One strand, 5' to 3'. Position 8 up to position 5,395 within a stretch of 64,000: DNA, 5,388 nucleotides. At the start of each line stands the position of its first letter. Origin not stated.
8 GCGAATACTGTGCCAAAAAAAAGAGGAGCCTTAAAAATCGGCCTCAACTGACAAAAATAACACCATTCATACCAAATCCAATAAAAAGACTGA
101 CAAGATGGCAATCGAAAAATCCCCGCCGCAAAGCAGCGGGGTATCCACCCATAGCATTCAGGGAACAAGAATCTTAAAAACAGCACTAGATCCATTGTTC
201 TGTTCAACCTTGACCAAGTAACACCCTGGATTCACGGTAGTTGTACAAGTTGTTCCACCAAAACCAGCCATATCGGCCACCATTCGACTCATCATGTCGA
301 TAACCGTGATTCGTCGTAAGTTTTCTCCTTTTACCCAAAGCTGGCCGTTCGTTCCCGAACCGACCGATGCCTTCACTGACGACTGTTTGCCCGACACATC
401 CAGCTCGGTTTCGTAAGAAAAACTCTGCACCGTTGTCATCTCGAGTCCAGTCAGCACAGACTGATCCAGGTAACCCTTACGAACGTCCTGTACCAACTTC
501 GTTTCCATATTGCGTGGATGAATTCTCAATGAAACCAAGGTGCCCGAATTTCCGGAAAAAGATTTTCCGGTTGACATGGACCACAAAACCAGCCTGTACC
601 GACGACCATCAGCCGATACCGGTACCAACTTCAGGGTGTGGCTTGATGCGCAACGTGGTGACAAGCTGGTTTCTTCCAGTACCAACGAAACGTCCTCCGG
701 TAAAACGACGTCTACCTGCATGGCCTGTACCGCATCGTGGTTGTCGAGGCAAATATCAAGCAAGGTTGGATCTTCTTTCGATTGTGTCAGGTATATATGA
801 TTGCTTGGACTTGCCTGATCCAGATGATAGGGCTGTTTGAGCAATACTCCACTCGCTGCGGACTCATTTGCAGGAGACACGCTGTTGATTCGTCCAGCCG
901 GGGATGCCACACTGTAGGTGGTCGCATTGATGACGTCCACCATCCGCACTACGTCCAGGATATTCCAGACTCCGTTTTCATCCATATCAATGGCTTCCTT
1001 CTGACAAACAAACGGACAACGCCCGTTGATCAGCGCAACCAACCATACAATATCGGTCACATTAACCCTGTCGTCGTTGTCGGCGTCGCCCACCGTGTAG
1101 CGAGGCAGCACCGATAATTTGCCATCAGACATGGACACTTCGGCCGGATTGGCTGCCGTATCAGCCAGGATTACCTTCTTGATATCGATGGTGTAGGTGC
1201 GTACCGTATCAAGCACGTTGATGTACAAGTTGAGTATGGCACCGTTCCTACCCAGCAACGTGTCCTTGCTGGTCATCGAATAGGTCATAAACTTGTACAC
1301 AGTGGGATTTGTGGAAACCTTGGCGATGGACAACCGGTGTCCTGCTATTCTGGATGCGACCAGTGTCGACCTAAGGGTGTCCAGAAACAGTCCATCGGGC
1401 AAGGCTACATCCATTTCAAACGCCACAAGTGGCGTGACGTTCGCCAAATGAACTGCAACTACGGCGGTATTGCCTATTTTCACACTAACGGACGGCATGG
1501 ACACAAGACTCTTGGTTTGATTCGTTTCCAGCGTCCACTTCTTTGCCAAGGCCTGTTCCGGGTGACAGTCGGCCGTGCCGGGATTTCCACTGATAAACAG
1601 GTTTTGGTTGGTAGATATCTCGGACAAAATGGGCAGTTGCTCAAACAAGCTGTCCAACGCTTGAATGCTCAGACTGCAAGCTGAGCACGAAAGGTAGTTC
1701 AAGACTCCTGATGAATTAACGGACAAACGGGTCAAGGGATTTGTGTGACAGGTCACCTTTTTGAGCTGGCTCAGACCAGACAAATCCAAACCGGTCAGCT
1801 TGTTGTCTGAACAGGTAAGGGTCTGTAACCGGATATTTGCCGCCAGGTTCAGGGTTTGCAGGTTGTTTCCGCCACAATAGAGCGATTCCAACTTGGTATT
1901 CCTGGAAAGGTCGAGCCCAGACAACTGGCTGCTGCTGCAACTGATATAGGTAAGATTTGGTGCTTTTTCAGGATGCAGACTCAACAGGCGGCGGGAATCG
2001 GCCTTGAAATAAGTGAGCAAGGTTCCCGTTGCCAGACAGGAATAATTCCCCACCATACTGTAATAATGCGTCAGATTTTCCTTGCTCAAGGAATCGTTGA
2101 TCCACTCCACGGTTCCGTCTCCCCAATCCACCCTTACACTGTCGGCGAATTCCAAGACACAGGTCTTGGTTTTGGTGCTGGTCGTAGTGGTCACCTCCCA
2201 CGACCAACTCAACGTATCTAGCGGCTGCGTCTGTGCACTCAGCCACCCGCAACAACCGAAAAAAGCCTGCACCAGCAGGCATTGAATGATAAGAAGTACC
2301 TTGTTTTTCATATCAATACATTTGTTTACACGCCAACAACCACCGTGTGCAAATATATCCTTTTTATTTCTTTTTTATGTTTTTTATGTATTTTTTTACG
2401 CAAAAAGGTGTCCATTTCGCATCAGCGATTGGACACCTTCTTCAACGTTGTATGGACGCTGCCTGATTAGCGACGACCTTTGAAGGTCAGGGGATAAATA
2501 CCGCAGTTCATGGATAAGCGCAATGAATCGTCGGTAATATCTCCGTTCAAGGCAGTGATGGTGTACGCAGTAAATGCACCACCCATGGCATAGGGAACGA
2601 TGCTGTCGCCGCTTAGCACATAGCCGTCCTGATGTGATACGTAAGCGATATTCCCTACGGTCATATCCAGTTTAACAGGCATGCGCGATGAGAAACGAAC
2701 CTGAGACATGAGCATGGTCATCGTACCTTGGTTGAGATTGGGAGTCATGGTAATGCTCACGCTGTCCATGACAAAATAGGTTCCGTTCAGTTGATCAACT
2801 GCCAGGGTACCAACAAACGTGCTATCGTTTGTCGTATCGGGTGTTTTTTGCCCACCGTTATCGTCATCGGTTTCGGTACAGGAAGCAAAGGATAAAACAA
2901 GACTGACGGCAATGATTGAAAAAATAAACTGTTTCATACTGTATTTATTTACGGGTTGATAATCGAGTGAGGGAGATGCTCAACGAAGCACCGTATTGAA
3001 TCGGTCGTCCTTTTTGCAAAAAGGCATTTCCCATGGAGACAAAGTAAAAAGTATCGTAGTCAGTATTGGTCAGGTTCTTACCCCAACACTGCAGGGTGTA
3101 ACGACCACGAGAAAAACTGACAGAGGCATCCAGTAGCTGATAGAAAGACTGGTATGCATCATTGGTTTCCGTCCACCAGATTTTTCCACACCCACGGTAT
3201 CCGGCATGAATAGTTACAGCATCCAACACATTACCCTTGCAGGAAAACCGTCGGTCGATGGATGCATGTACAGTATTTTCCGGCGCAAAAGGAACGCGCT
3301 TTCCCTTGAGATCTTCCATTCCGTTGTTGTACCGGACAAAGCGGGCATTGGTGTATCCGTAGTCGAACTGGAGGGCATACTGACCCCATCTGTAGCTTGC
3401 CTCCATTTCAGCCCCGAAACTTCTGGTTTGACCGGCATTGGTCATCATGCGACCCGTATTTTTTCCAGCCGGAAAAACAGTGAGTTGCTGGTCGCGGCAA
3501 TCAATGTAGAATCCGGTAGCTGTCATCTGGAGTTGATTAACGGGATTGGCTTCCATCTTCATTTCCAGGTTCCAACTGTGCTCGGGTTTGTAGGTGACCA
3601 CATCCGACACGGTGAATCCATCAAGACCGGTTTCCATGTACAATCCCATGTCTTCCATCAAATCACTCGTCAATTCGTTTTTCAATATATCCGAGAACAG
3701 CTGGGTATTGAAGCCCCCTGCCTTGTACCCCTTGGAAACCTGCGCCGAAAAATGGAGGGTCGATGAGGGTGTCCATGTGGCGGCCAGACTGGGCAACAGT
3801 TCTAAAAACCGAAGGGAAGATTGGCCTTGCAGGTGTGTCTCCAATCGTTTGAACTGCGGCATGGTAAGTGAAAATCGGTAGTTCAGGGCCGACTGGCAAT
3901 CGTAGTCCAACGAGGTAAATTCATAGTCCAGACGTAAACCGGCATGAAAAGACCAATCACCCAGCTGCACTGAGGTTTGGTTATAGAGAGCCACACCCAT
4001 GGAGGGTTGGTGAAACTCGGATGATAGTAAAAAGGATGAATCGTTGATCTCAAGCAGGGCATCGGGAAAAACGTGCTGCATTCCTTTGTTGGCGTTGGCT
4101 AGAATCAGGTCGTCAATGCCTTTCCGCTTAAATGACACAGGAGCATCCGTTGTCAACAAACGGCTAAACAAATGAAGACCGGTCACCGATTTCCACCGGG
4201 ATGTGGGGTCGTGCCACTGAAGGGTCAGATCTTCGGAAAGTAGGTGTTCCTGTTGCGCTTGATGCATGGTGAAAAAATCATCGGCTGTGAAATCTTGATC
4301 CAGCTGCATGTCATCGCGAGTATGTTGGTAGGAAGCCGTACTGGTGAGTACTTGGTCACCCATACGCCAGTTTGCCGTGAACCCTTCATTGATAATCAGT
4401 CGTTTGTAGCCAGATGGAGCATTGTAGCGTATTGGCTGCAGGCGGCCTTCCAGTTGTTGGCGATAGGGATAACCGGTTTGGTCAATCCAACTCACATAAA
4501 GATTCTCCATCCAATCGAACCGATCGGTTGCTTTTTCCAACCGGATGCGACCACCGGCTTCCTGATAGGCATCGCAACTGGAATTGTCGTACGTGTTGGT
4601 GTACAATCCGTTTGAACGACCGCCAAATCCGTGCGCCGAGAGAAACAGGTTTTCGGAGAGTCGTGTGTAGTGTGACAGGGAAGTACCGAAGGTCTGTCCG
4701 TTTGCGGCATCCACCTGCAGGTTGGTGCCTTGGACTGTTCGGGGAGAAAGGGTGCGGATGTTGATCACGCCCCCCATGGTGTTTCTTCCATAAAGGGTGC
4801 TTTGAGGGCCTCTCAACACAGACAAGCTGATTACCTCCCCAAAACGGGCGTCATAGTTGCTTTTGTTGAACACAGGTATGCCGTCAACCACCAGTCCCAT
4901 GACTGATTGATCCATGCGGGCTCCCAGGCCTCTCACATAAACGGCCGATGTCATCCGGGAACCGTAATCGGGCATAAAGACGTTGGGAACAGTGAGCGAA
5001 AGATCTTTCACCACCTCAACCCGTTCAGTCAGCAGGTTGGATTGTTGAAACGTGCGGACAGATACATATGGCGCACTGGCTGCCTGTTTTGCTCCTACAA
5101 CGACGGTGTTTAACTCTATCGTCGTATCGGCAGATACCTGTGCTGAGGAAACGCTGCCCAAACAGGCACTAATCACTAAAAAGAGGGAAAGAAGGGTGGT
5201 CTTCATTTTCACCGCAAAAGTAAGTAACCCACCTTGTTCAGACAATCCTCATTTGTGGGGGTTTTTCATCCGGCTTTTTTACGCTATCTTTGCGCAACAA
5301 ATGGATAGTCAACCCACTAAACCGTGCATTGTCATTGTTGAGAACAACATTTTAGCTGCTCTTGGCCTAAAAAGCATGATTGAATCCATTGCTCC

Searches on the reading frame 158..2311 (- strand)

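Call 19: search_protein_families(library=pfam, proteins=[window:158-2311:-], max_evalue=0.001)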
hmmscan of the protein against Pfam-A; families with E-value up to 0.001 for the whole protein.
window:158-2311:- (717 aa): 2 families
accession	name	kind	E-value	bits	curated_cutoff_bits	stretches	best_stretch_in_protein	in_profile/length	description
PF12799.13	LRR_4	-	1.6e-07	31.8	27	2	161-197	2-40/44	Leucine Rich repeats (2 copies)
PF00404.24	Dockerin_1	-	0.00061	20.4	22.9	0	408-457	2-52/57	Dockerin type I domain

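Call 56: search_protein_families(library=ncbifam, proteins=[window:158-2311:-], max_evalue=0.01)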
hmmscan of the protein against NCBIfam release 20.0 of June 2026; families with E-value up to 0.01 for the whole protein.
window:158-2311:- (717 aa): 2 families
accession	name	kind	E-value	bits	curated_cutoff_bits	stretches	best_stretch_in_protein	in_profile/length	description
NF033187.0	internalin_J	exception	3.8e-17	61.8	1700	1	96-215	156-276/846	class 1 internalin InlJ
TIGR04183.1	Por_Secre_tail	domain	0.0022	17.9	23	1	663-716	19-71/72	T9SS type A sorting domain-containing protein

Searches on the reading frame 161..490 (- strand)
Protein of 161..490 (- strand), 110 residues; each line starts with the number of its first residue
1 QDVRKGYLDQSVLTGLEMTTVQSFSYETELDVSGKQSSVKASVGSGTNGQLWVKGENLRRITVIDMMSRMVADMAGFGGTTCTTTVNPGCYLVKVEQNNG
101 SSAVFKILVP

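Call 102: search_protein_families(library=ncbifam, proteins=[window:161-490:-], max_evalue=0.01)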
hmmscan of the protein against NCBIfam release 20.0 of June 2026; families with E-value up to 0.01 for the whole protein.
window:161-490:- (110 aa): 1 family
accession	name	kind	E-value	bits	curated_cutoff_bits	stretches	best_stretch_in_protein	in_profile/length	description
TIGR04183.1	Por_Secre_tail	domain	9e-05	22.4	23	1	55-109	18-71/72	T9SS type A sorting domain-containing protein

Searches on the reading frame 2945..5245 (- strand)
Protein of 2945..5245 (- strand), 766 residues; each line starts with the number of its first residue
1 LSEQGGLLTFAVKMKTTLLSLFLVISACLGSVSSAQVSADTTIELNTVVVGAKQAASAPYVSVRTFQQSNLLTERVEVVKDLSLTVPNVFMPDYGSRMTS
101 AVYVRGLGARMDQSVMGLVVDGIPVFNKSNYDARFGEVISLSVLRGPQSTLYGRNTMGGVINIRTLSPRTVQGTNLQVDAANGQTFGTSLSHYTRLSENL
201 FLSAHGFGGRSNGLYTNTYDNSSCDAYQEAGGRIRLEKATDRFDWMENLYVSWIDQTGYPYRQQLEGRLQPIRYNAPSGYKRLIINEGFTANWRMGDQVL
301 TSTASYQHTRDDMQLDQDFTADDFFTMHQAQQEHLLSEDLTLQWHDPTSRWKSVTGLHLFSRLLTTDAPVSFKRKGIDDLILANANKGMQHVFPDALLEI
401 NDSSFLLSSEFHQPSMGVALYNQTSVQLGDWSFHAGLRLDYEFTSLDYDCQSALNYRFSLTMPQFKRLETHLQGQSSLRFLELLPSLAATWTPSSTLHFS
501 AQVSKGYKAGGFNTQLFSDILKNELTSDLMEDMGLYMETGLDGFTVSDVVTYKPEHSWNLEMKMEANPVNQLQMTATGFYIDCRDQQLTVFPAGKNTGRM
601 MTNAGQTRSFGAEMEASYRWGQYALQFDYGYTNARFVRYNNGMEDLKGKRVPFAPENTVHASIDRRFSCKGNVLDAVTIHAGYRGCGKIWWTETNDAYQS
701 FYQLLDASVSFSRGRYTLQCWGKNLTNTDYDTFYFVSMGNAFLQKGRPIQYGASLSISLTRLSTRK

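Call 19: search_protein_families(library=pfam, proteins=[window:2945-5245:-], max_evalue=0.001)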
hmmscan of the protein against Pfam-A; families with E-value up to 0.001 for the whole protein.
window:2945-5245:- (766 aa): 3 families
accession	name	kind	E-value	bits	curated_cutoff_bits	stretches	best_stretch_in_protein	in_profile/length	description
PF00593.30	TonB_dep_Rec_b-barrel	-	1.6e-29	104.5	27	1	244-725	38-436/436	TonB dependent receptor-like, beta-barrel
PF07715.20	Plug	-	8e-11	42.8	23.9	1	62-160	8-107/107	TonB-dependent Receptor Plug Domain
PF14905.12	OMP_b-brl_3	-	6.7e-05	22.6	27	0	418-499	115-175/408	Outer membrane protein beta-barrel family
